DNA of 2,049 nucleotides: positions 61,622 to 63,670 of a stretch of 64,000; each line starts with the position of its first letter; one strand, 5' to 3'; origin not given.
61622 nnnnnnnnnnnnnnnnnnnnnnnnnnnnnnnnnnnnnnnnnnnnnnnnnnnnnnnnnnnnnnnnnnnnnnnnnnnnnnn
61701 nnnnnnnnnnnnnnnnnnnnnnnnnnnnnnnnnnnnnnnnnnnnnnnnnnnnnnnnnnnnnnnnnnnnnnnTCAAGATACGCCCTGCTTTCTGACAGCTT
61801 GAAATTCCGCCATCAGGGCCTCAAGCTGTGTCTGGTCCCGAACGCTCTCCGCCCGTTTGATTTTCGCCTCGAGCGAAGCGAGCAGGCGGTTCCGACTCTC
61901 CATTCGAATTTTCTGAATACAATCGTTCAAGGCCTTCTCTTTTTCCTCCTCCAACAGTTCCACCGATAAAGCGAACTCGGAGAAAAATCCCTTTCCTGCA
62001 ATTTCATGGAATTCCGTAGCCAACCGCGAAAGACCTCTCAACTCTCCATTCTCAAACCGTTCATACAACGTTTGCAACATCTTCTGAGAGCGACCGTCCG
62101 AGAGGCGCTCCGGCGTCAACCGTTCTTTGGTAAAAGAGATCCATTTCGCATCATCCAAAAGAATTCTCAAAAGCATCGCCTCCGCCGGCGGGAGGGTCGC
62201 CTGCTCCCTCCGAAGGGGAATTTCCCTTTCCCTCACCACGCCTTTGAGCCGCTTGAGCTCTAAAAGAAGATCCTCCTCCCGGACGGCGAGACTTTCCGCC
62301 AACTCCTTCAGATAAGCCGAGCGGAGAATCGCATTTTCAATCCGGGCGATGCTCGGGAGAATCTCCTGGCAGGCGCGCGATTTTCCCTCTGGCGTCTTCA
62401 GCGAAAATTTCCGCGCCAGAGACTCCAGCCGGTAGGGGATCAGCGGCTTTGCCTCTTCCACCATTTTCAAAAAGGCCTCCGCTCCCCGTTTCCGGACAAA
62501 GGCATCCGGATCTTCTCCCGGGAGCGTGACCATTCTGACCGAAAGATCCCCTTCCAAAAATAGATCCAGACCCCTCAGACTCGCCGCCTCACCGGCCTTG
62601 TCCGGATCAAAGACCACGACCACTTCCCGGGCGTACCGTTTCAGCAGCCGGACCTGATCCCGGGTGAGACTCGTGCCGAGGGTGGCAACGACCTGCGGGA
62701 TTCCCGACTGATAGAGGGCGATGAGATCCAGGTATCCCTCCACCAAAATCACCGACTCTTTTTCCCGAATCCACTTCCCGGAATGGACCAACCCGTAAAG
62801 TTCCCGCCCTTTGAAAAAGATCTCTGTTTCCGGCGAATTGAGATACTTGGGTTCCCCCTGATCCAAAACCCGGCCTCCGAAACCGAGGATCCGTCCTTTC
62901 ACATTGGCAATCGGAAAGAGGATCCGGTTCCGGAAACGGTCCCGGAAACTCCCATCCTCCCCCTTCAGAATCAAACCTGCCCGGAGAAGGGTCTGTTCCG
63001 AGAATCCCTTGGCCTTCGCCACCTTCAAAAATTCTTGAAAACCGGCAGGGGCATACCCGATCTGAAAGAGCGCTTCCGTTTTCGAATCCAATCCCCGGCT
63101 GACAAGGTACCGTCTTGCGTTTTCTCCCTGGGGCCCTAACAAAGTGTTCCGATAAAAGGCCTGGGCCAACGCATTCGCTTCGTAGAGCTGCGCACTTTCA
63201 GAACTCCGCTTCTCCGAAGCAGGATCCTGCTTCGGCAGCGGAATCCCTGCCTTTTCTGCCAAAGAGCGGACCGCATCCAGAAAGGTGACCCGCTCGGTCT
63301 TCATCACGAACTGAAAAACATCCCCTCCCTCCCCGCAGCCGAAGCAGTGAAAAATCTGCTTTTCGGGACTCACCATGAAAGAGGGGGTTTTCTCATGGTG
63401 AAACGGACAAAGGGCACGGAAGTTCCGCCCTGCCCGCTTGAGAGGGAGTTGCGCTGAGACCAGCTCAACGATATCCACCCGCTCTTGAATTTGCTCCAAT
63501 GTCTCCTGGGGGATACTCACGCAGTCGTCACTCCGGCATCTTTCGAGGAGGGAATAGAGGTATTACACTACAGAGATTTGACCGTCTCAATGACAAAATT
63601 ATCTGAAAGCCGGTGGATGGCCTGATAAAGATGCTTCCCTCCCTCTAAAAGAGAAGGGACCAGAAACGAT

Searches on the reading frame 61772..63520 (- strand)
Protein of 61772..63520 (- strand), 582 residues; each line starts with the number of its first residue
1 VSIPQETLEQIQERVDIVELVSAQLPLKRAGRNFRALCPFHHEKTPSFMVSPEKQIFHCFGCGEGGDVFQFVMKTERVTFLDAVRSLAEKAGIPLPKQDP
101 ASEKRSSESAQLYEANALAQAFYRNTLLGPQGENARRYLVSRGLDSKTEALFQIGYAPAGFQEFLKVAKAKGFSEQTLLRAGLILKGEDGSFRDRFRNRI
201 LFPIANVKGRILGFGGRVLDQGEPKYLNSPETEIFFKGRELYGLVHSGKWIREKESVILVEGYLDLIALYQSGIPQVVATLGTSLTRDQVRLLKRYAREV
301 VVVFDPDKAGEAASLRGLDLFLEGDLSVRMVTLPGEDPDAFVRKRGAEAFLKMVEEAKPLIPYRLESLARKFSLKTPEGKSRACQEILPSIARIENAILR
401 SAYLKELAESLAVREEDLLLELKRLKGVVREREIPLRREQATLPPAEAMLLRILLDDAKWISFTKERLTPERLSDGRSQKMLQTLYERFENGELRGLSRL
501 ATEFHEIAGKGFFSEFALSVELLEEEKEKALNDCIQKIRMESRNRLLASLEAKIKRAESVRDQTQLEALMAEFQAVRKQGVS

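Call 89: find_encoding_contigs(protein=window:61772-63520:-, flank=10000, max_places=3)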
Protein window:61772-63520:- (582 aa): 2 contigs read that carry it; 1 place shown.
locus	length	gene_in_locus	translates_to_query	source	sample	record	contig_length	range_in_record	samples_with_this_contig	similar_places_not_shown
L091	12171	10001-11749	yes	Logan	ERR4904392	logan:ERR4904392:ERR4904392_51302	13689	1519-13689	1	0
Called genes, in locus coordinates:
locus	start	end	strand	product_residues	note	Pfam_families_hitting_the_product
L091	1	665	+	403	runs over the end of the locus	PF28597:T2SSF_N, PF00482:T2SSF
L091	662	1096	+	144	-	PF07963:N_methyl (weak), PF08334:T2SSG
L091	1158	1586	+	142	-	PF12019:GspH (weak)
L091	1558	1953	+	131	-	-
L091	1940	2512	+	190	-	PF07963:N_methyl (weak)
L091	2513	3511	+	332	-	PF03934:T2SSK (faint), PF12836:HHH_3 (faint), PF21687:T2SSK_1st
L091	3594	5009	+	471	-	PF11104:PilM_2, PF05137:PilN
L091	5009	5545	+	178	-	PF04612:T2SSM, PF10741:T2SSM_b (weak)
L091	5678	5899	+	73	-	PF13411:MerR_1, PF00376:MerR (weak)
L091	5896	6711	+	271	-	PF01637:ATPase_2 (weak), PF13191:AAA_16 (weak), PF13401:AAA_22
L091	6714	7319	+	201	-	PF11356:T2SSC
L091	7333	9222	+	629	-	PF07660:STN (faint), PF03958:Secretin_N, PF00263:Secretin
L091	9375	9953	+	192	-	PF02674:Colicin_V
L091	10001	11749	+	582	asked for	PF01807:Zn_ribbon_DnaG, PF08275:DNAG_N, PF13662:Toprim_4, PF01751:Toprim, PF13155:Toprim_2, PF10410:DnaB_bind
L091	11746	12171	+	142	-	?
